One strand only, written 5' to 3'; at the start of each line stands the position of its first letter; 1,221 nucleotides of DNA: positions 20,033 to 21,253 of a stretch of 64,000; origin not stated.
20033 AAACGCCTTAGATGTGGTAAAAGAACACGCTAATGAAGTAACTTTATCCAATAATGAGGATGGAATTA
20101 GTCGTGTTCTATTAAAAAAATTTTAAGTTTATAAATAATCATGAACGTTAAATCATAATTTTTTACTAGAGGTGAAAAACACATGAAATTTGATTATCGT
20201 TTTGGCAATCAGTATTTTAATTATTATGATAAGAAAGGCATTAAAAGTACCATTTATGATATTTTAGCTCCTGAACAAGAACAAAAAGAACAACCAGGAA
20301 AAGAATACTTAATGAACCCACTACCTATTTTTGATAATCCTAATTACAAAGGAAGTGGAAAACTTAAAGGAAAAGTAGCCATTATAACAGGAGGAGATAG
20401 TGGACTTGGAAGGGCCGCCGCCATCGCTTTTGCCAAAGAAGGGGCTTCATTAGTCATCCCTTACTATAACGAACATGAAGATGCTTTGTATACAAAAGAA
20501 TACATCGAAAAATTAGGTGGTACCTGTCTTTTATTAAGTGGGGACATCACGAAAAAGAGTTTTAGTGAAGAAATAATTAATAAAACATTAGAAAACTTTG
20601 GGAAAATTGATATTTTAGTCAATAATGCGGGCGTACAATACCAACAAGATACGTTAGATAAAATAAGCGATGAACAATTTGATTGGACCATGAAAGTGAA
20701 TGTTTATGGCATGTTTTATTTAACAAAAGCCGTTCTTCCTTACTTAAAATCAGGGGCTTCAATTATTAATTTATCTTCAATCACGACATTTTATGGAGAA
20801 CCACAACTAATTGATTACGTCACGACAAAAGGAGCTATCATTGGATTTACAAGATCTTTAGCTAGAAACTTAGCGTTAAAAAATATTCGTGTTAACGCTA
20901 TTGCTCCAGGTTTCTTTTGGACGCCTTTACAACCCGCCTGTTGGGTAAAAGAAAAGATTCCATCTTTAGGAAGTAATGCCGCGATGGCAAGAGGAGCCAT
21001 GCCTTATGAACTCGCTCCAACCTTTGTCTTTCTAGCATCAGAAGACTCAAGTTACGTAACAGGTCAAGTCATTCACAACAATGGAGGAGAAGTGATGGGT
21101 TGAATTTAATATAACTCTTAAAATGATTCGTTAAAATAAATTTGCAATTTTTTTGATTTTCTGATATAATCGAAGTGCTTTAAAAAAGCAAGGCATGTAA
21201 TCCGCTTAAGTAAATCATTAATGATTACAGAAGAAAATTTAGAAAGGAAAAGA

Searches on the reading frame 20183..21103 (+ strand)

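Call 20: search_protein_families(library=pfam, proteins=[window:20183-21103:+], max_evalue=0.001)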
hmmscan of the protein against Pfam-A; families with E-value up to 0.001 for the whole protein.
window:20183-21103:+ (306 aa): 4 families
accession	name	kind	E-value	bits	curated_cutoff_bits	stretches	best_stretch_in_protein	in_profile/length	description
PF13561.12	adh_short_C2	-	5.8e-57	193.4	27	1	72-302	5-234/236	Enoyl-(Acyl carrier protein) reductase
PF00106.31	adh_short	-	8.5e-50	169.4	26.6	1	64-251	1-188/195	short chain dehydrogenase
PF08659.16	KR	-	1e-12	48.8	22.6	1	67-226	4-163/180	KR domain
PF23441.1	SDR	-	7.5e-07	29.2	27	1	113-302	61-254/258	SDR-like rossmann domain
